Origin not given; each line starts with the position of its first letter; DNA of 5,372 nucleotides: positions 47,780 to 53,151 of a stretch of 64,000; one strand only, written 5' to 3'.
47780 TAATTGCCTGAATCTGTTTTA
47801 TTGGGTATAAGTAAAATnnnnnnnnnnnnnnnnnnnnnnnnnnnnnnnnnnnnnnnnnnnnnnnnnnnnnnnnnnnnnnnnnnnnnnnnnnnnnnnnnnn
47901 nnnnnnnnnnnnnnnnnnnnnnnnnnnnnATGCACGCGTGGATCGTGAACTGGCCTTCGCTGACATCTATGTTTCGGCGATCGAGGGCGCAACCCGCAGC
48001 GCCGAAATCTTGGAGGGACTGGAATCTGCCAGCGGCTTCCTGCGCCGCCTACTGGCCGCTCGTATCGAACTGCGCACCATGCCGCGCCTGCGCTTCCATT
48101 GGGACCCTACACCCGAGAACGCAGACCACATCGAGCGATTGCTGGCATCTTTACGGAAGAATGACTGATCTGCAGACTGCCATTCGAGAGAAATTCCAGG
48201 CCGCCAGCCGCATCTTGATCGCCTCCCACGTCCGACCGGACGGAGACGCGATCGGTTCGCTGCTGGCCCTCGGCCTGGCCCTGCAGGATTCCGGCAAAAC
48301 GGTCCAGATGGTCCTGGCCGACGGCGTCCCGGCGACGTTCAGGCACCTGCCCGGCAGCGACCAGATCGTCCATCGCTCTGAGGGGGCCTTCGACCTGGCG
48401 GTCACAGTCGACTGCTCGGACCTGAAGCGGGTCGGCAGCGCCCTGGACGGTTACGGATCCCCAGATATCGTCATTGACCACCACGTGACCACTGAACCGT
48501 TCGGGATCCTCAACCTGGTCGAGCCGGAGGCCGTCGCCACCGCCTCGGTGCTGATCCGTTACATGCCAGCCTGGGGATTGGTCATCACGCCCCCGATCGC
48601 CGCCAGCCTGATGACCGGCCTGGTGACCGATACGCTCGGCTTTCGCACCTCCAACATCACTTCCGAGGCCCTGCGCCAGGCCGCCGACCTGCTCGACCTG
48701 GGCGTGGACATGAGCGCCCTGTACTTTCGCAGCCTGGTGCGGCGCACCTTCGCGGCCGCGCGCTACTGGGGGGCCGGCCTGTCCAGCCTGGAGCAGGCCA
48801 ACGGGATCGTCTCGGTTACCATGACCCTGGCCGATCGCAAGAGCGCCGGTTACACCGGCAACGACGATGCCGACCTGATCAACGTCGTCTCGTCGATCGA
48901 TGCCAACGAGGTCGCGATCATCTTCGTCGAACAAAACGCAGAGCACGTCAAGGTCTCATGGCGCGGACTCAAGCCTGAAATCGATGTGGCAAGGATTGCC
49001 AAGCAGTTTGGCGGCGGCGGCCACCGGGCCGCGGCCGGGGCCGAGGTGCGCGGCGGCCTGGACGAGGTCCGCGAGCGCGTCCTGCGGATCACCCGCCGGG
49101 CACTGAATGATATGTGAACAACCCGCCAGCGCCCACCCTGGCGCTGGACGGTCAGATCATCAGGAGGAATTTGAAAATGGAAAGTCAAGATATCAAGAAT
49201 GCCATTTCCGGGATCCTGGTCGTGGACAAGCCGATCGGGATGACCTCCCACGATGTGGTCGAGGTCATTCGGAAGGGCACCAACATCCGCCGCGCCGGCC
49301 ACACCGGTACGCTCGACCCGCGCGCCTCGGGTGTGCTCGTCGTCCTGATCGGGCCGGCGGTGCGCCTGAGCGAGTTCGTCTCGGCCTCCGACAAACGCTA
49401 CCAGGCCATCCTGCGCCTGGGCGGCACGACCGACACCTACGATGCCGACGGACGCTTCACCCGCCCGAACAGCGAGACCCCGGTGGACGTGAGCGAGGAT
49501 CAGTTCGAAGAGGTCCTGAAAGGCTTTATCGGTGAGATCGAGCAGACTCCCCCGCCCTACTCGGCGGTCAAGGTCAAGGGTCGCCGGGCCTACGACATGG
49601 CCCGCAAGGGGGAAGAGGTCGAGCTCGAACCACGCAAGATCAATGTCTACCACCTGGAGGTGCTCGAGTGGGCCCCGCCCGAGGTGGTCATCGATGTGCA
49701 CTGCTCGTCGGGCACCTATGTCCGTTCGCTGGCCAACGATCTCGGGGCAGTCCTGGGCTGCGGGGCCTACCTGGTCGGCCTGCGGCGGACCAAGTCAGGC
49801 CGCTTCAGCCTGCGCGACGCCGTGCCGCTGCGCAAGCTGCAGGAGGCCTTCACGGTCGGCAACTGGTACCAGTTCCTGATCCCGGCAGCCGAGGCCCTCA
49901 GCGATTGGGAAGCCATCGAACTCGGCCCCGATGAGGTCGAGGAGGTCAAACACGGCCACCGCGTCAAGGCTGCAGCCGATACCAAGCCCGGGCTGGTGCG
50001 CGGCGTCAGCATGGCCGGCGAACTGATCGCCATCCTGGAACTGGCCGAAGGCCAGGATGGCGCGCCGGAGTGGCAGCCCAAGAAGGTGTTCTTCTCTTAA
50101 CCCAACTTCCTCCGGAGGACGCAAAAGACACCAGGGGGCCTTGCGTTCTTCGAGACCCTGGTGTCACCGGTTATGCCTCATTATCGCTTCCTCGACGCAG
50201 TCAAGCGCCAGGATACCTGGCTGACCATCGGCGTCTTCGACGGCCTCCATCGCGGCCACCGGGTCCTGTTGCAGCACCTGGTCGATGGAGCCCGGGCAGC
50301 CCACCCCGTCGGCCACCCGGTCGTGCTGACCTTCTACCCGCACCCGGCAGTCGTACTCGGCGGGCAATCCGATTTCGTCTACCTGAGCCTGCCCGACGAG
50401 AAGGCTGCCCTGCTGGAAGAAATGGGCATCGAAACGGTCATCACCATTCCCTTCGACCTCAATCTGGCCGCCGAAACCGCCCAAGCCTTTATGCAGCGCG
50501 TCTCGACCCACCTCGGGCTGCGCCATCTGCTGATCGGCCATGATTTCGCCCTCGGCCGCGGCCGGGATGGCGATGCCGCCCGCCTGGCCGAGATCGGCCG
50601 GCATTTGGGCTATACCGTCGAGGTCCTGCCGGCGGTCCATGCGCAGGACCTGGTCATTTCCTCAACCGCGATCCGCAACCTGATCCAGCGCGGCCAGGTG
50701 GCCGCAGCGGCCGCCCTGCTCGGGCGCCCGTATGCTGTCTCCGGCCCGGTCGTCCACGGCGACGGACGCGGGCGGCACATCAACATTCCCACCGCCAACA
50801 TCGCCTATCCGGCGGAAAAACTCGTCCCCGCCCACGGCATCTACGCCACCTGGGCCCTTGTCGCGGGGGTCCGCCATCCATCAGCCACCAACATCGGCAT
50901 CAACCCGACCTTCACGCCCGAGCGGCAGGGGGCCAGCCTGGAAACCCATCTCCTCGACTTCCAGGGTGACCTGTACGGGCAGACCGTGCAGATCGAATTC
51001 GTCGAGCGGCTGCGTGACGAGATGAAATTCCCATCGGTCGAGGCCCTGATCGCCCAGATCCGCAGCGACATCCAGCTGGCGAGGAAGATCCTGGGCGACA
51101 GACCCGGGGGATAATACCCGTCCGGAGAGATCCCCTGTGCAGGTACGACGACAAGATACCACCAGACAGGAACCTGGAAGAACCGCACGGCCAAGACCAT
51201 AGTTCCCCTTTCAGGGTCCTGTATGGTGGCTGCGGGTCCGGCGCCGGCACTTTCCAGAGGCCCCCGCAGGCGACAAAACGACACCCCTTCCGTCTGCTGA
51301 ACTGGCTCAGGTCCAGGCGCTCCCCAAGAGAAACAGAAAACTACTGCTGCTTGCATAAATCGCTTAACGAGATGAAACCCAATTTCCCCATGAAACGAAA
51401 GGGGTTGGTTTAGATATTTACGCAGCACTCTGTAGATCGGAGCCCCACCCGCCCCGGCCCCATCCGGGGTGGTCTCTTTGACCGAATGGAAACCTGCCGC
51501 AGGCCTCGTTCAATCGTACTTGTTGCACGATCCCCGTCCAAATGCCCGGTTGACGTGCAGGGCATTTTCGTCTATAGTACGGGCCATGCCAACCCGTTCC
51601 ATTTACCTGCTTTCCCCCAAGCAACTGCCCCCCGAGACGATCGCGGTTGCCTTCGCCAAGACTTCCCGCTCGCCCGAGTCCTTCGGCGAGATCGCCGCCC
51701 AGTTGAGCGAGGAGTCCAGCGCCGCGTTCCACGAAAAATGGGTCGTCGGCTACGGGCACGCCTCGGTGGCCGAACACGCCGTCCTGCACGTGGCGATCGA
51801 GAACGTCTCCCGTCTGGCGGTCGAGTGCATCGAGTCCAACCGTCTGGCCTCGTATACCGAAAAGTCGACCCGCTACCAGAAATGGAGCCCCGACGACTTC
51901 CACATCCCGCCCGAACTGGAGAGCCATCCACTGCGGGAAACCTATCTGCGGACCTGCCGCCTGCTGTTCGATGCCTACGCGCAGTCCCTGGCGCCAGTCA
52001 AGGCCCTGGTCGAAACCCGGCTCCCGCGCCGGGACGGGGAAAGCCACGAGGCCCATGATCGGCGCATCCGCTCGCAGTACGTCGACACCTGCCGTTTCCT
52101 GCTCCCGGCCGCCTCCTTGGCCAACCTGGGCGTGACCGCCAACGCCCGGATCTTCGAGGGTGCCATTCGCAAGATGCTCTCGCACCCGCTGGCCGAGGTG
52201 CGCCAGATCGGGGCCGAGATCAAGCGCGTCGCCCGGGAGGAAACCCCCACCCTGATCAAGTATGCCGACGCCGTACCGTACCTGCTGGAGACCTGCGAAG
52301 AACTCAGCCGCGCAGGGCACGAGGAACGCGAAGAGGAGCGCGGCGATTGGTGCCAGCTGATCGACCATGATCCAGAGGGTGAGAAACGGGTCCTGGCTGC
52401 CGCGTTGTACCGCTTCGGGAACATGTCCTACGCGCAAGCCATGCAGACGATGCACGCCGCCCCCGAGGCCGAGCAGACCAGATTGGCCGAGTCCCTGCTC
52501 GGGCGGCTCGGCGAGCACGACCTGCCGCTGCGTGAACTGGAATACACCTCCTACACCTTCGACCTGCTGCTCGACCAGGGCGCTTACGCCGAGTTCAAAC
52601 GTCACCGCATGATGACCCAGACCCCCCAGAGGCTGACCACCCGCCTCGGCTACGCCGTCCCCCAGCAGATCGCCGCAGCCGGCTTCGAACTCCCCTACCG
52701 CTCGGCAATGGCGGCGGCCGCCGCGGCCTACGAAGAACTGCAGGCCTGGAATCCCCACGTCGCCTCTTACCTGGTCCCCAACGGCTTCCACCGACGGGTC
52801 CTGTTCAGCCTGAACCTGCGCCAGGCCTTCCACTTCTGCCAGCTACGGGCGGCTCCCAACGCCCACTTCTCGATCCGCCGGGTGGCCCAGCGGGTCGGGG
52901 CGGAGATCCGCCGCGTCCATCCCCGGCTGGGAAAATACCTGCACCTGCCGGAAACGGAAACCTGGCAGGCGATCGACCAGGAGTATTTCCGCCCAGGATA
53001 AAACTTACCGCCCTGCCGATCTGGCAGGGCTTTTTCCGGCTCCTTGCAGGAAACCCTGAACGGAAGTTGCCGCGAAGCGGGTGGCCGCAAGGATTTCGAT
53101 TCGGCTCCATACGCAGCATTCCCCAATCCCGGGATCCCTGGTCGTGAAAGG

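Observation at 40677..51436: Perfect 66-bp inverted repeats bracket the 10.6-kb block carrying the nusA-infB-rbfA-truB-ribF operon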

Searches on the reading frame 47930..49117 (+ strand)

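Call 79: search_protein_families(library=pfam, proteins=[window:47930-49117:+], max_evalue=0.00001)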
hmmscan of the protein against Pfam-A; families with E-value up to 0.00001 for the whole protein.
window:47930-49117:+ (395 aa): 2 families
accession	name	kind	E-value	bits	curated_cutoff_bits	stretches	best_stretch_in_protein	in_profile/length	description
PF01368.27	DHH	-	1.3e-13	51.7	28.1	1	94-230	1-124/125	DHH family, N-terminal domain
PF02272.25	DHHA1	-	7.5e-10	39.6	25.9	1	308-384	13-92/102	DHHA1 domain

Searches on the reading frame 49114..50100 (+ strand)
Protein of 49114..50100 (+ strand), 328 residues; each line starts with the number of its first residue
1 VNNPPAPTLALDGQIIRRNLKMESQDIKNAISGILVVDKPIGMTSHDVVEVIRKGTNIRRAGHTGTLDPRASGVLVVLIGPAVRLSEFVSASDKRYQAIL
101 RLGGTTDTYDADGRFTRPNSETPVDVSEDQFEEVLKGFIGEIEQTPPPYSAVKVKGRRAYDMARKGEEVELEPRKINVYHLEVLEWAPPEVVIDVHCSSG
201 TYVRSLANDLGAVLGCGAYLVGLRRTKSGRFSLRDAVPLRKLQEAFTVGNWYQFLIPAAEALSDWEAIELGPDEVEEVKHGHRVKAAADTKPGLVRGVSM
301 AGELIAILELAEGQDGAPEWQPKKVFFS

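Call 79: search_protein_families(library=pfam, proteins=[window:49114-50100:+], max_evalue=0.00001)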
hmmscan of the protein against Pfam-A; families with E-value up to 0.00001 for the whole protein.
window:49114-50100:+ (328 aa): 3 families
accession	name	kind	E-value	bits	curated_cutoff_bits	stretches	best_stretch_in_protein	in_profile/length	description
PF01509.24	TruB_N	-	3.7e-53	180.3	27.3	1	53-203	1-149/149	TruB family pseudouridylate synthase (N terminal domain)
PF16198.10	TruB_C_2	-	1.6e-11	44.6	29.3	1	204-247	1-44/66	tRNA pseudouridylate synthase B C-terminal domain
PF09142.17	TruB_C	-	8.9e-07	29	28.7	1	265-326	1-55/56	tRNA Pseudouridine synthase II, C terminal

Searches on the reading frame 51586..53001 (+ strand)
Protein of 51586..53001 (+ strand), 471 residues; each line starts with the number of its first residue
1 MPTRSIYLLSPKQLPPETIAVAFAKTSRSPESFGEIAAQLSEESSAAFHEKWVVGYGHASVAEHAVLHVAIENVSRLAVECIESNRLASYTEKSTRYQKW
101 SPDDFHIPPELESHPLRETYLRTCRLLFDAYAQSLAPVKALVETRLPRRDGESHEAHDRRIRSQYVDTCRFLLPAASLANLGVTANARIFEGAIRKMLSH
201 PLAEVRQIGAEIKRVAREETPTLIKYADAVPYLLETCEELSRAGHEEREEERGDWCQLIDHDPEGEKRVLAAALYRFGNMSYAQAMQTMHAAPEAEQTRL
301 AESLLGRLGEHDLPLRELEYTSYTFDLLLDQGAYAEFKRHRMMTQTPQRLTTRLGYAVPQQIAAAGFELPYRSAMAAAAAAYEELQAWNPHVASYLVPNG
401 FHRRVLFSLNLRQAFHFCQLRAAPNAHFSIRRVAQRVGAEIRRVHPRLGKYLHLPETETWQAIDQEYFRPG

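Call 21: find_encoding_contigs(protein=window:51586-53001:+, flank=10000, max_places=10)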
Protein window:51586-53001:+ (471 aa): 1 contig read that carries it; 1 place shown.
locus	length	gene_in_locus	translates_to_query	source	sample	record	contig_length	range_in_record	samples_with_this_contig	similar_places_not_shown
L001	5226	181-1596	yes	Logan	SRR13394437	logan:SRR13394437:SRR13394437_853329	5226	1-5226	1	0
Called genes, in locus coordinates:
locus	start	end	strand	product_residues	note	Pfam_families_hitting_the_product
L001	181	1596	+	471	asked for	PF02511:Thy1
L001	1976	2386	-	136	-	-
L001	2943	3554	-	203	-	-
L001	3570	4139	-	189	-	PF01871:AMMECR1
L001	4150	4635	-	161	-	PF01613:Flavin_Reduct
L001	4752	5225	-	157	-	?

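Call 23: find_homologous_proteins(query=window:51586-53001:+, max_evalue=1e-30)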
Query window:51586-53001:+ (471 aa): 7054 proteins with E <= 1e-30 among 8000 candidates; the best 120 are listed.
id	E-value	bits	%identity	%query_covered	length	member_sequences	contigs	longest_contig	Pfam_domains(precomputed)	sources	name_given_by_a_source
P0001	0.0e+0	1059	100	100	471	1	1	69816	PF02511.21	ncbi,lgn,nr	ncbi:MAG: FAD-dependent thymidylate synthase [Anaerolineales bacterium]|nr:FAD-dependent thymidylate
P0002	3.1e-229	779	74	99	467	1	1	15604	PF02511.21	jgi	-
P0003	7.1e-229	778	73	99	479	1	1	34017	PF02511.21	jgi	jgi:thymidylate synthase ThyX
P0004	2.4e-226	770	73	99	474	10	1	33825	PF02511.21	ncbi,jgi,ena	ncbi:MAG: FAD-dependent thymidylate synthase [Anaerolineales bacterium]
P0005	2.7e-226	770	73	99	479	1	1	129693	PF02511.21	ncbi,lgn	-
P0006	3.9e-226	769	74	99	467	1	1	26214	PF02511.21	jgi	jgi:thymidylate synthase ThyX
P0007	4.3e-226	769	74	99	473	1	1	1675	PF02511.21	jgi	jgi:thymidylate synthase ThyX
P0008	5.3e-226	769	72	99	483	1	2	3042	PF02511.21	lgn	-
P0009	6.8e-226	768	73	99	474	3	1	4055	PF02511.21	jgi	-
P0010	9.0e-226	768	72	99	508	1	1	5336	PF02511.21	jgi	jgi:thymidylate synthase ThyX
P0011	9.9e-226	768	73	99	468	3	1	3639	PF02511.21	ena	-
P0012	2.1e-225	767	73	99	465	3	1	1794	PF02511.21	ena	-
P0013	2.4e-225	767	72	99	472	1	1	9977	PF02511.21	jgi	-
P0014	2.8e-225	766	73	99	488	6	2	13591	PF02511.21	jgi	jgi:thymidylate synthase ThyX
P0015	4.8e-225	766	73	99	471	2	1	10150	PF02511.21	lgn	-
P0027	7.9e-223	758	73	99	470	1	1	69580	PF02511.21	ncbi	ncbi:MAG: FAD-dependent thymidylate synthase [Anaerolineales bacterium]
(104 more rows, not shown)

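Call 24: find_encoding_contigs(protein=P0005, flank=10000, max_places=3)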
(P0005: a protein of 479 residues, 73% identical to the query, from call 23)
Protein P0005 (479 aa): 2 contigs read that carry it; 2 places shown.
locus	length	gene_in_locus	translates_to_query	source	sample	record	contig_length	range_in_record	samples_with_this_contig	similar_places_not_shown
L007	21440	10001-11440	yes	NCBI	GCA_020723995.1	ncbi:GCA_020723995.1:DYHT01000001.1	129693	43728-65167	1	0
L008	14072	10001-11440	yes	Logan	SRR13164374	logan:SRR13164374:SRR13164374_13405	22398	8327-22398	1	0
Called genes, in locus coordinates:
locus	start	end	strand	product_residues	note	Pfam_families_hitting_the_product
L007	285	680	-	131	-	PF01850:PIN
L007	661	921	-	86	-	-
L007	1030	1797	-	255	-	PF13489:Methyltransf_23, PF08241:Methyltransf_11, PF08242:Methyltransf_12, PF13649:Methyltransf_25, PF13847:Methyltransf_31, PF01209:Ubie_methyltran (weak)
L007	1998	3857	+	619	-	PF08529:NusA_N, PF13184:KH_NusA_1st, PF26594:KH_NusA_2nd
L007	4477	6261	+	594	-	PF04760:IF2_N, PF00025:Arf (faint), PF00009:GTP_EFTU, PF01926:MMR_HSR1, PF22042:EF-G_D2, PF11987:IF-2, PF03144:GTP_EFTU_D2 (weak)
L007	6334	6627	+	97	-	PF02033:RBFA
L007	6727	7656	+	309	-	PF01368:DHH, PF02272:DHHA1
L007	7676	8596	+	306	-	PF01509:TruB_N, PF16198:TruB_C_2, PF09142:TruB_C (weak)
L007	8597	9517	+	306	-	PF06574:FAD_syn, PF01467:CTP_transf_like (weak), PF01687:Flavokinase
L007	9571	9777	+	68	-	PF15919:HicB_lk_antitox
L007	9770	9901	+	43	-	-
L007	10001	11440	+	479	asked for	PF02511:Thy1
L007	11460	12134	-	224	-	PF04307:YdjM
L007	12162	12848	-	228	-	-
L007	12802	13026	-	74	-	-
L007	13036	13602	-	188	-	PF01871:AMMECR1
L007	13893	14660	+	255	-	PF01520:Amidase_3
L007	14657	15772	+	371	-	PF03734:YkuD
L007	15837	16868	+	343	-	PF03734:YkuD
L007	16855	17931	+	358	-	PF03734:YkuD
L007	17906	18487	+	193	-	PF04525:LOR (weak)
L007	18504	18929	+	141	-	-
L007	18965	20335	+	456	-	-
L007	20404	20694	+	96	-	PF03795:YCII (weak)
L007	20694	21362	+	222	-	PF06224:AlkZ-like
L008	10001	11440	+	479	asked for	PF02511:Thy1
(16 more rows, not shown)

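Call 25: find_encoding_contigs(protein=P0003, flank=10000, max_places=3)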
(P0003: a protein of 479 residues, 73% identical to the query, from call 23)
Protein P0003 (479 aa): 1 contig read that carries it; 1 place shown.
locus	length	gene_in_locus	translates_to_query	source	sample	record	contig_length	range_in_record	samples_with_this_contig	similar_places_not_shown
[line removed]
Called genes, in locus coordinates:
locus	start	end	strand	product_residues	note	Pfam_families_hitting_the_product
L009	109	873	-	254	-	PF13489:Methyltransf_23, PF07021:MetW (faint), PF13847:Methyltransf_31, PF08241:Methyltransf_11, PF08242:Methyltransf_12, PF13649:Methyltransf_25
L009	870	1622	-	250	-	PF01209:Ubie_methyltran, PF13489:Methyltransf_23, PF08241:Methyltransf_11, PF08242:Methyltransf_12, PF13649:Methyltransf_25, PF13847:Methyltransf_31, PF01209:Ubie_methyltran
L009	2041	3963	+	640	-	PF08529:NusA_N, PF13184:KH_NusA_1st, PF26594:KH_NusA_2nd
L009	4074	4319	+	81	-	PF04296:YlxR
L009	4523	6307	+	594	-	PF04760:IF2_N, PF00009:GTP_EFTU, PF01926:MMR_HSR1, PF02421:FeoB_N (weak), PF22042:EF-G_D2, PF11987:IF-2, PF03144:GTP_EFTU_D2 (weak)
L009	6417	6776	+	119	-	PF02033:RBFA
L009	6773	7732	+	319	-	PF01368:DHH, PF02272:DHHA1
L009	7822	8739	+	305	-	PF01509:TruB_N, PF16198:TruB_C_2, PF09142:TruB_C (weak)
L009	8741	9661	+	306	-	PF06574:FAD_syn, PF01467:CTP_transf_like (weak), PF01687:Flavokinase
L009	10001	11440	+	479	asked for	PF02511:Thy1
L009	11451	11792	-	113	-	-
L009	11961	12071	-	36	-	-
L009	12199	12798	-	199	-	PF01871:AMMECR1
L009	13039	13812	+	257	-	PF01520:Amidase_3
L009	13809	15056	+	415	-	PF03734:YkuD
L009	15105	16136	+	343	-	PF03734:YkuD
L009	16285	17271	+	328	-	PF03734:YkuD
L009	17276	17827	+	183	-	PF04525:LOR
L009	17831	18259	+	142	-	-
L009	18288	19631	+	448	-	?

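Call 26: find_encoding_contigs(protein=P0004, flank=10000, max_places=3)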
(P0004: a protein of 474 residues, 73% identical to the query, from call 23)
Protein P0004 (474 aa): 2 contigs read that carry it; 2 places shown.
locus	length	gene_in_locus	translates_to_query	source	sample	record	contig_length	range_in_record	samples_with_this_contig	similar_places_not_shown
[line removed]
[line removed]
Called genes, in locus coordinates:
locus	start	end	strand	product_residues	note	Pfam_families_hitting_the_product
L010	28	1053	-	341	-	PF01073:3Beta_HSD, PF01370:Epimerase, PF02719:Polysacc_synt_2, PF04321:RmlD_sub_bind, PF16363:GDP_Man_Dehyd, PF07993:NAD_binding_4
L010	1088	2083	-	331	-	PF03706:LPG_synthase_TM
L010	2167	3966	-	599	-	PF00009:GTP_EFTU, PF03144:GTP_EFTU_D2, PF14492:EFG_III, PF00679:EFG_C, PF06421:LepA_C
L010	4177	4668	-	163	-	PF02629:CoA_binding, PF13380:CoA_binding_2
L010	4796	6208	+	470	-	PF00890:FAD_binding_2 (weak), PF01134:GIDA, PF01262:AlaDh_PNT_C (faint), PF07992:Pyr_redox_2, PF12831:FAD_oxidored, PF13738:Pyr_redox_3, PF00070:Pyr_redox, PF02852:Pyr_redox_dim, +6 more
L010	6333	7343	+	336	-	-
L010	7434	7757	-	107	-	PF02311:AraC_binding (weak), PF07883:Cupin_2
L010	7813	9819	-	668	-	PF20773:InhA-like_MAM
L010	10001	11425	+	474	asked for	PF02511:Thy1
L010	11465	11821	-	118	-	-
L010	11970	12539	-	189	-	PF01871:AMMECR1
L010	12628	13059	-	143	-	-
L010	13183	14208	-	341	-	PF03734:YkuD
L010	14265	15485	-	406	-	PF03734:YkuD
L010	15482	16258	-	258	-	PF01520:Amidase_3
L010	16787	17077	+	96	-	PF03795:YCII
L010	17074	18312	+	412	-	PF06224:AlkZ-like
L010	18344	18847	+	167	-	PF08020:DUF1706, PF12867:DinB_2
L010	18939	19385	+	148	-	PF00293:NUDIX (weak)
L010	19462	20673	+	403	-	PF02441:Flavoprotein, PF04127:DFP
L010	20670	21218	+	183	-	?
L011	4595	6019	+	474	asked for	PF02511:Thy1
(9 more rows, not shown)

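Call 81: find_encoding_contigs(protein=P0002, flank=10000, max_places=2)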
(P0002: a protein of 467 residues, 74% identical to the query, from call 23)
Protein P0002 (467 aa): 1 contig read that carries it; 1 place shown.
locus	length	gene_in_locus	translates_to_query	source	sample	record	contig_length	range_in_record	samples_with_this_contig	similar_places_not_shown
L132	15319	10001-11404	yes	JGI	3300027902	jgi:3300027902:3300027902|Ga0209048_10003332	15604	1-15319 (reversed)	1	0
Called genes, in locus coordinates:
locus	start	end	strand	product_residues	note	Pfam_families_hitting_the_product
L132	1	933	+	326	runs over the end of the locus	-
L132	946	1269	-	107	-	PF02311:AraC_binding (weak), PF07883:Cupin_2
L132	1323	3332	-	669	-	PF20773:InhA-like_MAM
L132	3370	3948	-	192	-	-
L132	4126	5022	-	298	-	PF00892:EamA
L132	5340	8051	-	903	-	PF00528:BPD_transp_1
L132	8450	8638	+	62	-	-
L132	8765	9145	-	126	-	PF01042:Ribonuc_L-PSP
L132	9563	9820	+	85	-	-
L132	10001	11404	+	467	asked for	PF02511:Thy1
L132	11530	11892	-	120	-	-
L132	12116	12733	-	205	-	PF01871:AMMECR1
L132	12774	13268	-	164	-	PF00210:Ferritin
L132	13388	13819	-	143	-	-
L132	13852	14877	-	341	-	PF03734:YkuD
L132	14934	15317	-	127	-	?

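Call 82: find_encoding_contigs(protein=P0006, flank=10000, max_places=2)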
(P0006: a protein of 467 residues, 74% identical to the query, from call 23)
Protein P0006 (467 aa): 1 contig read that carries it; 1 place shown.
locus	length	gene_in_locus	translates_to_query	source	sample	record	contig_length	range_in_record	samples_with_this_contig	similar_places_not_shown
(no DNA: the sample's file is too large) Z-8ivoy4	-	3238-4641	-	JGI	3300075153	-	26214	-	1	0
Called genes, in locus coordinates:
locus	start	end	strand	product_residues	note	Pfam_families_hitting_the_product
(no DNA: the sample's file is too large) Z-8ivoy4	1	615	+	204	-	PF02272:DHHA1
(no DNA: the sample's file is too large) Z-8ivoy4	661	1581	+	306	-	PF01509:TruB_N, PF16198:TruB_C_2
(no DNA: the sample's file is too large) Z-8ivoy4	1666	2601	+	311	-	PF06574:FAD_syn, PF01687:Flavokinase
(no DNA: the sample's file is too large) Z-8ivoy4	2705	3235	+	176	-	-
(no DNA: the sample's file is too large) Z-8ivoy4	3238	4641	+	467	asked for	PF02511:Thy1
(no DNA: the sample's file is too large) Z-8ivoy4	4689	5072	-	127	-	-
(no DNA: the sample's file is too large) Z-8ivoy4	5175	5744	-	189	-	PF01871:AMMECR1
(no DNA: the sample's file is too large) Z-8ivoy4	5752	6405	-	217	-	PF08239:SH3_3 (faint)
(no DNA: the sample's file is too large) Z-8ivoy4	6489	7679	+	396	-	PF13477:Glyco_trans_4_2, PF13579:Glyco_trans_4_4, PF00534:Glycos_transf_1, PF13692:Glyco_trans_1_4, PF13524:Glyco_trans_1_2 (weak)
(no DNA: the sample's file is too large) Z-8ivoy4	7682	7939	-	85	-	PF12732:YtxH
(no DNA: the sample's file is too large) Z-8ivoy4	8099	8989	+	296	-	PF02548:Pantoate_transf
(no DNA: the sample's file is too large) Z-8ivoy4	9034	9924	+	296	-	PF02558:ApbA, PF08546:ApbA_C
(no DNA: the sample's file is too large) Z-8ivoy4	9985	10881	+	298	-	PF13248:Zn_ribbon_3 (weak), PF13240:Zn_Ribbon_1 (weak)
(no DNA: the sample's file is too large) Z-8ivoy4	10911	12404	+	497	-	PF07730:HisKA_3, PF13581:HATPase_c_2 (weak), PF02518:HATPase_c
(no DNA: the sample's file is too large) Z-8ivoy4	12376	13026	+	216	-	PF00072:Response_reg, PF00196:GerE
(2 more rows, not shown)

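Call 83: find_encoding_contigs(protein=P0027, flank=10000, max_places=2)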
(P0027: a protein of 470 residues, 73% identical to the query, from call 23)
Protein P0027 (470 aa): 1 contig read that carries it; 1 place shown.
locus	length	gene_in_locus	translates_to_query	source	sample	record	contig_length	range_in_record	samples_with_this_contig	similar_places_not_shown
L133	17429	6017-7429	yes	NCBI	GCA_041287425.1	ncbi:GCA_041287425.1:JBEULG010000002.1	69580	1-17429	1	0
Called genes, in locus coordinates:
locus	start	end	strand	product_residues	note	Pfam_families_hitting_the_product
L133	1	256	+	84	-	?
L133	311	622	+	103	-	PF04296:YlxR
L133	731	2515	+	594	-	PF04760:IF2_N, PF00009:GTP_EFTU, PF00025:Arf (weak), PF01926:MMR_HSR1, PF02421:FeoB_N (weak), PF22042:EF-G_D2, PF11987:IF-2, PF03144:GTP_EFTU_D2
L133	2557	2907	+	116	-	PF02033:RBFA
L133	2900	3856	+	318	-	PF01368:DHH, PF02272:DHHA1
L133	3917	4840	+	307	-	PF01509:TruB_N, PF16198:TruB_C_2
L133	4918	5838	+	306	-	PF06574:FAD_syn, PF01687:Flavokinase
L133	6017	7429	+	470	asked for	PF02511:Thy1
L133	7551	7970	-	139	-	-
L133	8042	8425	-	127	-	-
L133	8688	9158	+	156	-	PF05991:NYN_YacP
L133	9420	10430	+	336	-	PF00850:Hist_deacetyl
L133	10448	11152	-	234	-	-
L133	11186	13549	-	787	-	PF13231:PMT_2 (weak)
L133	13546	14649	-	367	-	PF13439:Glyco_transf_4, PF13579:Glyco_trans_4_4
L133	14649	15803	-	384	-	-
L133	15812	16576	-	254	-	PF00977:His_biosynth, PF03060:NMO, PF01180:DHO_dh (weak)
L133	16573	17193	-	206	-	PF00117:GATase, PF01174:SNO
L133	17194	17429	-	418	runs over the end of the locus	PF00534:Glycos_transf_1, PF13692:Glyco_trans_1_4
